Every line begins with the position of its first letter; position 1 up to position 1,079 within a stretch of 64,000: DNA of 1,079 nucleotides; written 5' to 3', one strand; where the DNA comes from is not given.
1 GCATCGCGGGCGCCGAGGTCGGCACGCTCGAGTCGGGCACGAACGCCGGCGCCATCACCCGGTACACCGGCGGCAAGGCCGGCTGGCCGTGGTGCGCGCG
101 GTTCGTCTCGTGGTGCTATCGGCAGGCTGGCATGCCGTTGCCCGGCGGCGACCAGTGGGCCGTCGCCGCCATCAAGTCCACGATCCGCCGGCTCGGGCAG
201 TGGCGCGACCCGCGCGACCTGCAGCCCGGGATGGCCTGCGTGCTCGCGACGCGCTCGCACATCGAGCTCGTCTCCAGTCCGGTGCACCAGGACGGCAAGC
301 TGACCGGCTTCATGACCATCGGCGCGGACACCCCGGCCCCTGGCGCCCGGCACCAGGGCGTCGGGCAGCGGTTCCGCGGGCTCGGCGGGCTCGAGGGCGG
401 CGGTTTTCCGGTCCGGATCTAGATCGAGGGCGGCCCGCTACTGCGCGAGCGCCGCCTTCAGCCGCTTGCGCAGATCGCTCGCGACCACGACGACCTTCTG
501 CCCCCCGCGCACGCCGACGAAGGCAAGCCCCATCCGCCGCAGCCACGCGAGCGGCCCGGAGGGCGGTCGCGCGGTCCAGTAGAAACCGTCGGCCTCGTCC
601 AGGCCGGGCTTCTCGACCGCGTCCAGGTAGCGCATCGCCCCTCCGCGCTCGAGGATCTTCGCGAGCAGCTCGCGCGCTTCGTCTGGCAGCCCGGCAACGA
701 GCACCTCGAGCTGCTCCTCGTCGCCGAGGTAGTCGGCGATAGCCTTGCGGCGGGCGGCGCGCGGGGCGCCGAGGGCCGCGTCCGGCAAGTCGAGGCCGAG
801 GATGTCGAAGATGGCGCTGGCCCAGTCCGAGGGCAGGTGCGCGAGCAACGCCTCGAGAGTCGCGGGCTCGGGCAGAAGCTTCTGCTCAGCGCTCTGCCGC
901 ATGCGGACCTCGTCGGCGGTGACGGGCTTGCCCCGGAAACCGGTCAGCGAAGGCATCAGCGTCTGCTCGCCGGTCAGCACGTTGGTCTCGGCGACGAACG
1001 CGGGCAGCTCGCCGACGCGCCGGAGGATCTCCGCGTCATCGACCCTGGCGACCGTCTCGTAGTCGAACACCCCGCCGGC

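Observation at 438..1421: Paralogous ~325-aa cytoplasmic proteins, each convergently paired with a different cell-wall hydrolase, at opposite ends of the window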

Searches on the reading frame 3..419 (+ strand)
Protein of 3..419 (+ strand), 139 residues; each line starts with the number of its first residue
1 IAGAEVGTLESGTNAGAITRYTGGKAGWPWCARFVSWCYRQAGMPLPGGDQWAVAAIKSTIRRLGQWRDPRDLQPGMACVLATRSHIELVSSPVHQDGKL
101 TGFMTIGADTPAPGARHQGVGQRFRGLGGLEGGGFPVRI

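Call 6: search_protein_families(library=ncbifam, proteins=[window:3-419:+], max_evalue=1)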
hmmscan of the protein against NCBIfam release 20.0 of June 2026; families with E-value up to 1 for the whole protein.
window:3-419:+ (139 aa): 1 family
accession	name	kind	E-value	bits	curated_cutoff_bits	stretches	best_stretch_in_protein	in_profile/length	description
TIGR02594.1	TIGR02594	subfamily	0.00063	20.1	70.55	1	26-50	37-61/132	TIGR02594 family protein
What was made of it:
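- On CHAP (PF05257) / TIGR02594, neighbour of A: TIGR02594: 20.1 bits against 70.55 (call 6).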

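Call 7: search_protein_families(library=phrogs, proteins=[window:3-419:+], max_evalue=1)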
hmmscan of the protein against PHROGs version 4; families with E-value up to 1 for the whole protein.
window:3-419:+ (139 aa): 6 families
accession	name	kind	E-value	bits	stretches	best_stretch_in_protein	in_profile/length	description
phrog_21825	-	lysis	7.5e-06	26.6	1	24-76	43-98/289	endolysin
phrog_21357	-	lysis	5.4e-05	23.7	1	2-44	11-56/225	endolysin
phrog_9589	-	lysis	7.3e-05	23.8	1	16-68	37-89/281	endolysin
phrog_1015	-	tail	0.068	12.7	1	31-60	687-716/795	tail protein with lysin activity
phrog_1259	-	tail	0.16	10.6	1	27-51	1028-1052/1179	baseplate hub subunit and tail lysozyme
phrog_329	-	tail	0.22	10.6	1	31-82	563-609/949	minor tail protein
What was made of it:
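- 1..422 (+): CHAP/NlpC-P60-like hydrolase, 5'-truncated by the window edge (139 codons seen). Convergent with A across a 15-bp gap. Weak TIGR02594 and PHROG endolysin hits (calls 6, 7).
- Checked: The window's truncated copy scores 20.1 bits against the TIGR02594 cut-off of 70.55 (call 6) and hits PHROG endolysin families at E 7.5e-6 (call 7).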

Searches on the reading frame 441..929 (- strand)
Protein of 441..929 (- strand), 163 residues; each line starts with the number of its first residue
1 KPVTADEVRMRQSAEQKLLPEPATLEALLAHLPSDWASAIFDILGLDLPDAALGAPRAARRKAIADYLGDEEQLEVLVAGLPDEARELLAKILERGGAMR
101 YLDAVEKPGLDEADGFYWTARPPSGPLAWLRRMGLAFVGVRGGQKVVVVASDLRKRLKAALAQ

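Call 58: search_solved_structures(query=A6, max_evalue=10, show_alignments=2)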
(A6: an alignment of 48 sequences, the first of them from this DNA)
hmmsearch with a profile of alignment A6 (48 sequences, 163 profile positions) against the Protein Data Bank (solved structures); distinct sequences matched with E-value up to 10: 2.
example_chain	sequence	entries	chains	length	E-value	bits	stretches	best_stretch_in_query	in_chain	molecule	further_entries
4z88_A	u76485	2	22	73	0.85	12.7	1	98-115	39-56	RIM-binding protein, isoform F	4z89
2xvc_A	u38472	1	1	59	0.88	12.6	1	79-108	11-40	ESCRT-III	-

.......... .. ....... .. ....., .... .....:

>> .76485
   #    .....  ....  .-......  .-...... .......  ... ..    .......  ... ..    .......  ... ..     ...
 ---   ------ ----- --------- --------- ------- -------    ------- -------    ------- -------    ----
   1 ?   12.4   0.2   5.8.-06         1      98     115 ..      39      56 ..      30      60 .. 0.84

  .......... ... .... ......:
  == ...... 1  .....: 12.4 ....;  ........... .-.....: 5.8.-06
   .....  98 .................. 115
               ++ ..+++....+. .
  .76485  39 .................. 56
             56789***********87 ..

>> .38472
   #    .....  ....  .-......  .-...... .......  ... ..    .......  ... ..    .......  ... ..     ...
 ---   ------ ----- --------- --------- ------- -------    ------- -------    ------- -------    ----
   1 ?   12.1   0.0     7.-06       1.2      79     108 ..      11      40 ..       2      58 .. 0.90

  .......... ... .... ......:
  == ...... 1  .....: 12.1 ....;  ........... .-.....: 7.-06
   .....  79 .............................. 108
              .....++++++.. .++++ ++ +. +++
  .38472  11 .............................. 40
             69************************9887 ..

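Call 59: find_homologous_proteins(query=A6, max_evalue=0.00001)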
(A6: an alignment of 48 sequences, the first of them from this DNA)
Query A6 (48 sequences): 8000 candidates shared short words with the query, none scored E <= 0.00001.
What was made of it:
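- Tried and rejected: The search with the domain alignment returned no scored hit and was wasted (call 59).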

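Call 63: predict_structure(alignment_id=A6)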
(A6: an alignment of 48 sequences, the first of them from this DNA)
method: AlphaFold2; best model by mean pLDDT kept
length: 163 residues; sequences in the alignment: 48
mean_pLDDT: 94.8   pTM: 0.90
mean pLDDT of the five models: 94.8, 94.7, 94.3, 94.0, 94.0
residues with pLDDT >= 90: 146; 70-90: 10; 50-70: 7; < 50: 0
segments of 3 or more residues with pLDDT < 50: none
pLDDT, mean of each block of 10 residues (from residue 1): 95 98 98 97 93 77 98 98 98 98 85 92 96 98 98 98 97
secondary structure, 60 per line:
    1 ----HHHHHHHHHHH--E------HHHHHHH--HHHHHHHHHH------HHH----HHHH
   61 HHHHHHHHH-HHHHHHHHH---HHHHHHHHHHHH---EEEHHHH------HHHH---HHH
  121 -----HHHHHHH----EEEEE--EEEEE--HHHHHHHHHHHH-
elements in order: H5-15 H25-31 H34-43 H57-69 H71-79 H83-94 E98-100 H101-104 H111-114 H126-132 E137-141 E144-148 H151-162
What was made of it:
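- On Winged-helix transcription regulators (MarR/ArsR type), the paralogs: The model has pLDDT 94.8 with a helix-strand-helix...helix-hairpin layout (call 63).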

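Call 67: fold_search(model_id=the predicted structure, library=pdb)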
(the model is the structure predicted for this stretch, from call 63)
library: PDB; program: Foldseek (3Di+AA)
matches with E <= 10: 408; with E <= 0.001: 0
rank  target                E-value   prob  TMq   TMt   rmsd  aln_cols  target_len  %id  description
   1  7zs9_2                1.3e-01  0.77  0.32  0.13   9.8       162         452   12  Yeast RNA polymerase II transcription pre-initiation complex with the +1 nucleosome (complex A) (released 2022-11-16)
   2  5gar_N                1.5e-01  0.07  0.14  0.05  29.0       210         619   17  Thermus thermophilus V/A-ATPase, conformation 1 (released 2016-03-09)
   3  3lfk_C                1.6e-01  0.99  0.38  0.54   4.1        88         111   16  A reported archaeal mechanosensitive channel is a structural homolog of MarR-like transcriptional regulators (released 2010-04-14)
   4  6uvu_A                1.6e-01  0.54  0.27  0.37  10.7       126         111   13  Crystal structure of the AntR antimony-specific transcriptional repressor (released 2020-11-04)
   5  1fnn_A                1.8e-01  0.63  0.34  0.17  11.5       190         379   15  CRYSTAL STRUCTURE OF CDC6P FROM PYROBACULUM AEROPHILUM (released 2000-10-04)
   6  7egc_4                2.4e-01  0.95  0.46  0.18   6.0       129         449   14  p53-bound TFIID-based holo PIC on HDM2 promoter (released 2021-05-12)
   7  8ebu_D                2.7e-01  0.95  0.45  0.19   5.5       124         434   14  XPC release from Core7-XPA-DNA (Cy5) (released 2023-04-19)
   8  8jol_B                3.0e-01  0.41  0.35  0.14  11.8       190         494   14  cryo-EM structure of the CED-4/CED-3 holoenzyme (released 2023-06-28)
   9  6nmi_D                3.1e-01  0.92  0.45  0.18   6.0       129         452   14  Cryo-EM structure of the human TFIIH core complex (released 2019-03-13)
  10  7jlv_A                3.1e-01  0.47  0.38  0.15  14.5       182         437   12  Structure of the activated Roq1 resistosome directly recognizing the pathogen effector XopQ (released 2020-12-02)
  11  3eco_A                3.3e-01  0.77  0.34  0.40  11.6       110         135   15  Crystal structure of MepR, a transcription regulator of the Staphylococcus aureus multidrug efflux pump MepA (released 2009-02-10)
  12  8ebt_D                3.5e-01  0.91  0.45  0.18   5.6       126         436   15  XPA repositioning Core7 of TFIIH relative to XPC-DNA lesion (Cy5) (released 2023-04-19)
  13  3cjn                  3.7e-01  0.57  0.32  0.35  13.3       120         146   15  Crystal structure of transcriptional regulator, MarR family, from Silicibacter pomeroyi (released 2008-03-25)
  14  3lqq_A                3.7e-01  0.38  0.35  0.13  12.1       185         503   14  Structure of the CED-4 Apoptosome (released 2010-04-28)
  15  6uvu_B                3.7e-01  0.35  0.26  0.35  10.3       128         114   13  Crystal structure of the AntR antimony-specific transcriptional repressor (released 2020-11-04)
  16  3lfk_A                4.1e-01  0.97  0.38  0.49   3.9        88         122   17  A reported archaeal mechanosensitive channel is a structural homolog of MarR-like transcriptional regulators (released 2010-04-14)
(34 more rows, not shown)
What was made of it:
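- On Winged-helix transcription regulators (MarR/ArsR type), the paralogs: Foldseek gives E 0.16-1 and TM 0.38/0.54 to MarR-like 3lfk (call 67).
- Closest known: Winged-helix regulators. Same: Foldseek gives probability up to 0.99 for MarR-like 3lfk, and 0.95 with TM 0.45 over about 129 columns for p52 (call 67).
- The best fold matches are MarR/ArsR-type regulators and the winged helices of TFIIH p52 (calls 63, 67).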

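Call 103: fold_search(model_id=the predicted structure, library=viral)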
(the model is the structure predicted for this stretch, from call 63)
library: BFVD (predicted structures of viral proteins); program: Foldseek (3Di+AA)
matches with E <= 10: 367; with E <= 0.001: 0
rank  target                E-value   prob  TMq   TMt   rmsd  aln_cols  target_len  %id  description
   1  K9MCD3                1.8e-01  0.84  0.37  0.45  10.7       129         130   15  (no name in the UniProt tables at hand)
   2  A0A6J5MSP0            2.2e-01  0.69  0.24  0.06   9.3        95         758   22  Uncharacterized protein [uncultured Caudovirales phage]
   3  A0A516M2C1            2.6e-01  0.06  0.15  0.11  16.1       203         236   10  (no name in the UniProt tables at hand)
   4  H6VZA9                2.9e-01  0.60  0.34  0.28  15.2       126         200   11  (no name in the UniProt tables at hand)
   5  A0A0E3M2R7            4.7e-01  0.84  0.29  0.65   5.1        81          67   15  (no name in the UniProt tables at hand)
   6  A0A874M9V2            5.3e-01  0.54  0.34  0.43   7.7       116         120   10  Uncharacterized protein [Synechococcus phage S-SRP01]
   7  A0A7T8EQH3            5.5e-01  0.20  0.22  0.29   9.6       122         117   17  Uncharacterized protein [Erwinia phage pEa_SNUABM_5]
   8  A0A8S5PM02            5.9e-01  0.13  0.26  0.18  18.4       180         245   12  RNA polymerase subunit [Siphoviridae sp. ctOSJ35]
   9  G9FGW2                6.2e-01  0.12  0.22  0.18  13.3       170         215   16  Uncharacterized protein [Rhodococcus phage RRH1]
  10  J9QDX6                7.3e-01  0.57  0.30  0.49   7.0        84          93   14  Regulatory protein [Clostridium phage phiMMP02]
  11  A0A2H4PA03            7.7e-01  0.82  0.34  0.47   4.1        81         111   22  DNA binding protein [Gordonia phage Mahdia]
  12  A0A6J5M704            7.7e-01  0.14  0.28  0.12  12.9       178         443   13  Uncharacterized protein [uncultured Caudovirales phage]
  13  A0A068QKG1            7.7e-01  0.09  0.26  0.18  20.3       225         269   11  Uncharacterized protein [Armadillidium vulgare iridescent virus]
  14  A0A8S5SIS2            9.5e-01  0.16  0.27  0.31   6.9       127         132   11  Uncharacterized protein [Siphoviridae sp. ctRPk8]
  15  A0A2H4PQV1            1.0e+00  0.20  0.32  0.15  11.0       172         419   12  (no name in the UniProt tables at hand)
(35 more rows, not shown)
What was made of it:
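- Tried and rejected: The viral structure library gave nothing significant (call 103).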
